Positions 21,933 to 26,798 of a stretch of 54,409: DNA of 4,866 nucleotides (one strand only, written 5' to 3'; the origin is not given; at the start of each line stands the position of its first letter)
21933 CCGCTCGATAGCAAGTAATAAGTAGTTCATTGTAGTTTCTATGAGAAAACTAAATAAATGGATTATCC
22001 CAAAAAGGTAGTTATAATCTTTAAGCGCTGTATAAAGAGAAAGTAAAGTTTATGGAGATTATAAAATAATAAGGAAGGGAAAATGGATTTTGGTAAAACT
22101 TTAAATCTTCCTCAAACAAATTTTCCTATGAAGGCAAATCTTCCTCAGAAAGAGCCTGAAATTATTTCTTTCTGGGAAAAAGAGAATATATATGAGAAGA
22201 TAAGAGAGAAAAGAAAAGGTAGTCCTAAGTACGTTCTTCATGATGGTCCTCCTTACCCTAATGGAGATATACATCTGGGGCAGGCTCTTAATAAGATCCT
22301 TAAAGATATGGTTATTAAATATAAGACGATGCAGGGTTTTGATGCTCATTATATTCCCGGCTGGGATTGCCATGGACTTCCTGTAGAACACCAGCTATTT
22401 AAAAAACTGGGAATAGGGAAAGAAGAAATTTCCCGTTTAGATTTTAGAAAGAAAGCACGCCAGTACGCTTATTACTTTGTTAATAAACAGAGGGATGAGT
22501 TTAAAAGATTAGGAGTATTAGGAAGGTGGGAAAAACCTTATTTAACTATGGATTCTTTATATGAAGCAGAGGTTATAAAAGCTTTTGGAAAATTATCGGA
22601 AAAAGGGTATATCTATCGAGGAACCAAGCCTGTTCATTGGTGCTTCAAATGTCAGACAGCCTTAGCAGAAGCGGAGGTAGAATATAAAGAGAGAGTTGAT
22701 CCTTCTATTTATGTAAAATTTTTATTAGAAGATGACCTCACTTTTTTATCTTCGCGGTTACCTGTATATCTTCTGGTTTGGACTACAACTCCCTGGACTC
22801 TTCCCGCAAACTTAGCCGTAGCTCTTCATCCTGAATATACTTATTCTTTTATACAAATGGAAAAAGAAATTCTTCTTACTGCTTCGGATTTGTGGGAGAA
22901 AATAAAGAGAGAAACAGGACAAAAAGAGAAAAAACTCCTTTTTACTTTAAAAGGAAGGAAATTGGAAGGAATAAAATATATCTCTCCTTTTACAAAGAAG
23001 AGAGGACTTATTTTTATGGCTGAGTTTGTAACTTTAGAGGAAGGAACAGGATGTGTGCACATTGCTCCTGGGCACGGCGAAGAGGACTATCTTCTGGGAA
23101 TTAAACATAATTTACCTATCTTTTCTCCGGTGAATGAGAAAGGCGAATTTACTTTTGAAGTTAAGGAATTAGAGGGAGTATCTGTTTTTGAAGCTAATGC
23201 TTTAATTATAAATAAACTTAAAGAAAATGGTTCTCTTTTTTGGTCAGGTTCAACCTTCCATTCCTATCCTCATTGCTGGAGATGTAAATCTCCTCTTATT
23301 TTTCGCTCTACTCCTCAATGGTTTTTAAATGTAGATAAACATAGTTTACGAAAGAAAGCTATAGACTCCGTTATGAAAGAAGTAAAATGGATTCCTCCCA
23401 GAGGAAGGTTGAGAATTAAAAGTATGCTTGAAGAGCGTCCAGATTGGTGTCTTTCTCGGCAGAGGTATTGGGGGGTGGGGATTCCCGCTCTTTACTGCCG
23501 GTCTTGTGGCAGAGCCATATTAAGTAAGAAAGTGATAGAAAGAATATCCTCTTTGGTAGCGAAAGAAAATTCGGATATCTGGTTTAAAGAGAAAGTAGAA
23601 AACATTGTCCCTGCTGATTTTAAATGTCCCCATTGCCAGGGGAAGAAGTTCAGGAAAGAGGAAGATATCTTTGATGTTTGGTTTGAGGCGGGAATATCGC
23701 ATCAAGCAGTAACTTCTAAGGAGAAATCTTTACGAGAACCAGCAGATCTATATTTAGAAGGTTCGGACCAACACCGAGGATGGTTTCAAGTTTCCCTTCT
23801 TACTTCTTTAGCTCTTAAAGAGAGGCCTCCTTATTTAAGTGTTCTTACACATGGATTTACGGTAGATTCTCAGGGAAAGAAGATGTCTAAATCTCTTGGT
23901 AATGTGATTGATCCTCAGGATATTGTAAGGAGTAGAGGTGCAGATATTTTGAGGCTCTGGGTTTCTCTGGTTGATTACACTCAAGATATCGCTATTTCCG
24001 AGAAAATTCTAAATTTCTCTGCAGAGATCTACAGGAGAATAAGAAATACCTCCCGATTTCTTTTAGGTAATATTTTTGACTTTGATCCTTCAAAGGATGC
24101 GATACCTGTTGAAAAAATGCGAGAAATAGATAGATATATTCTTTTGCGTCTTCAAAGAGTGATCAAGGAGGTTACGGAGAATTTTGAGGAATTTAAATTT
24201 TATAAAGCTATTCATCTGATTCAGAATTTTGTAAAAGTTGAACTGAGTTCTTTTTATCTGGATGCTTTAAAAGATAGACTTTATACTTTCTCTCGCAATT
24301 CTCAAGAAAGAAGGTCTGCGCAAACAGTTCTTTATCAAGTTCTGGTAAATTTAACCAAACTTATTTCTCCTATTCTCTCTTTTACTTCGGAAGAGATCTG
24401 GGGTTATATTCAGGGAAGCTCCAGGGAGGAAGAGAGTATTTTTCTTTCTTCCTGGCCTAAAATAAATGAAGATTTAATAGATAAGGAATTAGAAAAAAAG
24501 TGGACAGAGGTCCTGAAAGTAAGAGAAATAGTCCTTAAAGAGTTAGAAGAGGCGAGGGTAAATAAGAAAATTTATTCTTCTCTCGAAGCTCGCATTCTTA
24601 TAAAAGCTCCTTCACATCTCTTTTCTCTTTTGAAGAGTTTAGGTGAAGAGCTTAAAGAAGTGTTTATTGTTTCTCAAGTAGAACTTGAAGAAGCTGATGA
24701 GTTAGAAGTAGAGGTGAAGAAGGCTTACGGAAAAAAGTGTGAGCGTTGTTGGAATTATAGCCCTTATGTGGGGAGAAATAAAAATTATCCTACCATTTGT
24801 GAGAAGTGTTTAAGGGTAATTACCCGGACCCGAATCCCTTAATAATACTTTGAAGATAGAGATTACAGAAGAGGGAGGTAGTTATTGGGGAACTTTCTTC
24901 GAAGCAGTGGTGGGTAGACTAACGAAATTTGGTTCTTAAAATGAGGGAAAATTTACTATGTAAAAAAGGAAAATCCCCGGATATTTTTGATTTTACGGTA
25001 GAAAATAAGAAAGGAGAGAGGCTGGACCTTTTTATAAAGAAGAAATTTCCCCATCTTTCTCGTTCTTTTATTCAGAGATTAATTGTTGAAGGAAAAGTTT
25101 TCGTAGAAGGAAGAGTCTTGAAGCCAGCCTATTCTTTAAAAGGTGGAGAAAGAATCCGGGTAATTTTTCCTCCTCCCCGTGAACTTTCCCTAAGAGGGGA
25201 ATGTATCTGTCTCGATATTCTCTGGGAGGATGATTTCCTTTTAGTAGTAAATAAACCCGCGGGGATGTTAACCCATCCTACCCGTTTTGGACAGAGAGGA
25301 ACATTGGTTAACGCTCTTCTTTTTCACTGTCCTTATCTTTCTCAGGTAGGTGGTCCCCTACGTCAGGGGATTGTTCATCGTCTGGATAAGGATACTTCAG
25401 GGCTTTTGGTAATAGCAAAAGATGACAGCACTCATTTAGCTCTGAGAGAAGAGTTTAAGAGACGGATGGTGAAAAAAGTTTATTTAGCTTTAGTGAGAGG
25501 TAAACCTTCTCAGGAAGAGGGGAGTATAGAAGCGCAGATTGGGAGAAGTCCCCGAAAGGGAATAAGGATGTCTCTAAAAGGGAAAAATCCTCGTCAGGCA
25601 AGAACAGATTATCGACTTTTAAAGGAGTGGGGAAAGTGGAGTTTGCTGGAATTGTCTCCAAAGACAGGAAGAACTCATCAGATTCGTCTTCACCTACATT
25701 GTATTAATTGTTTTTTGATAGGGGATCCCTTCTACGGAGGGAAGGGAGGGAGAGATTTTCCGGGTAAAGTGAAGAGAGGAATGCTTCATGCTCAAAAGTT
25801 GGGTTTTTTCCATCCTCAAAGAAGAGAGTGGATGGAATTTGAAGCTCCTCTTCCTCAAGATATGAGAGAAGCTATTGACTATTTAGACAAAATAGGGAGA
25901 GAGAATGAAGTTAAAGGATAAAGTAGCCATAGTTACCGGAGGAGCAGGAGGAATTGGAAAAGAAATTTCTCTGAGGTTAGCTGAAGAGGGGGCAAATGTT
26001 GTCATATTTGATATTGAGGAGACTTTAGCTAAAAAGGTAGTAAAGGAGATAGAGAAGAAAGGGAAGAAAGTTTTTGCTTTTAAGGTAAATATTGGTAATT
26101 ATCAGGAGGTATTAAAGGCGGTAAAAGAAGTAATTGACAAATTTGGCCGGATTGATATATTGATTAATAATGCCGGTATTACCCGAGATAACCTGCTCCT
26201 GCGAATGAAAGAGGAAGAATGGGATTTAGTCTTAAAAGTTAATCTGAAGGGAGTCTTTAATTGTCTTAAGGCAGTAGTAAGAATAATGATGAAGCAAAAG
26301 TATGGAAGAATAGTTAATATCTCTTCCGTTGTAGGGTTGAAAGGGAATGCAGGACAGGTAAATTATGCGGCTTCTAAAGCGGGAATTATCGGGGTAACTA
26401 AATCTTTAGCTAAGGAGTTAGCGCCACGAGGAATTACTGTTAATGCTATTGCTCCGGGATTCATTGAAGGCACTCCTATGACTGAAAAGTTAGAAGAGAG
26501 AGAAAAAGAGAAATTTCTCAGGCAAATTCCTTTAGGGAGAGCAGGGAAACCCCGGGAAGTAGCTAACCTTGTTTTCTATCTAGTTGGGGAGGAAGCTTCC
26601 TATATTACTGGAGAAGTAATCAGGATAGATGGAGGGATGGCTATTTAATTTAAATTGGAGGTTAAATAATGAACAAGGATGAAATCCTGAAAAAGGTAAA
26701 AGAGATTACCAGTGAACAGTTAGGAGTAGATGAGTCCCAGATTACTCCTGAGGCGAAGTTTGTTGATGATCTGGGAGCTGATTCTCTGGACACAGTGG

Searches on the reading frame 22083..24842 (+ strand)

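Call 17: search_protein_families(library=pfam, proteins=[window:22083-24842:+], max_evalue=0.00001)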
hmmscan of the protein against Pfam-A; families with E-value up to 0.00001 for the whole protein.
window:22083-24842:+ (919 aa): 6 families
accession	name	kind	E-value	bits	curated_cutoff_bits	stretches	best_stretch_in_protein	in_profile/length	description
PF00133.28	tRNA-synt_1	-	2.1e-136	455.4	22.7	1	27-639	2-414/414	tRNA synthetases class I (I, L, M and V)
PF08264.19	Anticodon_1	-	6.9e-35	120.5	25.1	1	683-839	1-147/148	Anticodon-binding domain of tRNA ligase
PF09334.17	tRNA-synt_1g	-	3.7e-22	79.1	20.1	1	57-200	8-136/391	tRNA synthetases class I (M)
PF01406.26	tRNA-synt_1e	-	1.3e-08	35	27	1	551-644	205-297/301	tRNA synthetases class I (C) catalytic domain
PF13603.12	tRNA-synt_1_2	-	1.9e-08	34.5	25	1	231-355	24-145/185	Leucyl-tRNA synthetase, editing domain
PF06827.20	zf-FPG_IleRS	-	9.3e-07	29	21.3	1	883-910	1-28/30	Zinc finger found in FPG and IleRS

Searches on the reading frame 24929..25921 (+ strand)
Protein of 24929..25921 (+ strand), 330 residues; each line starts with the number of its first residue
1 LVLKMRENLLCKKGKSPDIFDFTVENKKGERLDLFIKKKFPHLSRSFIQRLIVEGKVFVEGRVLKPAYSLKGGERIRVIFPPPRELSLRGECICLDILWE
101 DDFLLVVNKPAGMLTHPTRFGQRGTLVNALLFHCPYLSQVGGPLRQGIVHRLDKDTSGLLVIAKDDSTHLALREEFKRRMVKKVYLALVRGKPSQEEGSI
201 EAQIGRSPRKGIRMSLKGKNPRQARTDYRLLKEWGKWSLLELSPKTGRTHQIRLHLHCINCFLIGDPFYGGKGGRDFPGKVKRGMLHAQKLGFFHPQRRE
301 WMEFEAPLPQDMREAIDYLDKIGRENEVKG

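Call 17: search_protein_families(library=pfam, proteins=[window:24929-25921:+], max_evalue=0.00001)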
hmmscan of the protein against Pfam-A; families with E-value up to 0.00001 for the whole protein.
window:24929-25921:+ (330 aa): 2 families
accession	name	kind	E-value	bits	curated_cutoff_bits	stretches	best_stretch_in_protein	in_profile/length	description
PF00849.27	PseudoU_synth_2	-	4.5e-36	124.8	26.8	1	104-257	2-151/152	RNA pseudouridylate synthase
PF01479.30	S4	-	2.1e-10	40.6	22.8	1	30-76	1-48/48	S4 domain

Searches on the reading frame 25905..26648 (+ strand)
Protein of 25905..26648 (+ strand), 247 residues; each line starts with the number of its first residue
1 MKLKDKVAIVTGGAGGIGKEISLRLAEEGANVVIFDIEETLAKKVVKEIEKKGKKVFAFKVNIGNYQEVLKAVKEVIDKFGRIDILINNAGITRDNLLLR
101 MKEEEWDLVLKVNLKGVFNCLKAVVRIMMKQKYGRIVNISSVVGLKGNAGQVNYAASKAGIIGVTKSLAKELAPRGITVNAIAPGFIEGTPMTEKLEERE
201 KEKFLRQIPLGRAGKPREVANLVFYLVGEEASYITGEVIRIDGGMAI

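Call 17: search_protein_families(library=pfam, proteins=[window:25905-26648:+], max_evalue=0.00001)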
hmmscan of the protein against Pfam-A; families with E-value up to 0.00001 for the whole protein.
window:25905-26648:+ (247 aa): 3 families
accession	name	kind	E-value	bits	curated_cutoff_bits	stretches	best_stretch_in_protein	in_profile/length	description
PF13561.12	adh_short_C2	-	8.7e-69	232.1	27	1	14-245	3-235/236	Enoyl-(Acyl carrier protein) reductase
PF00106.31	adh_short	-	1.3e-68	230.8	26.6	1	6-200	1-194/195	short chain dehydrogenase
PF08659.16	KR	-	2.7e-23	83.2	22.6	1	9-179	4-170/180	KR domain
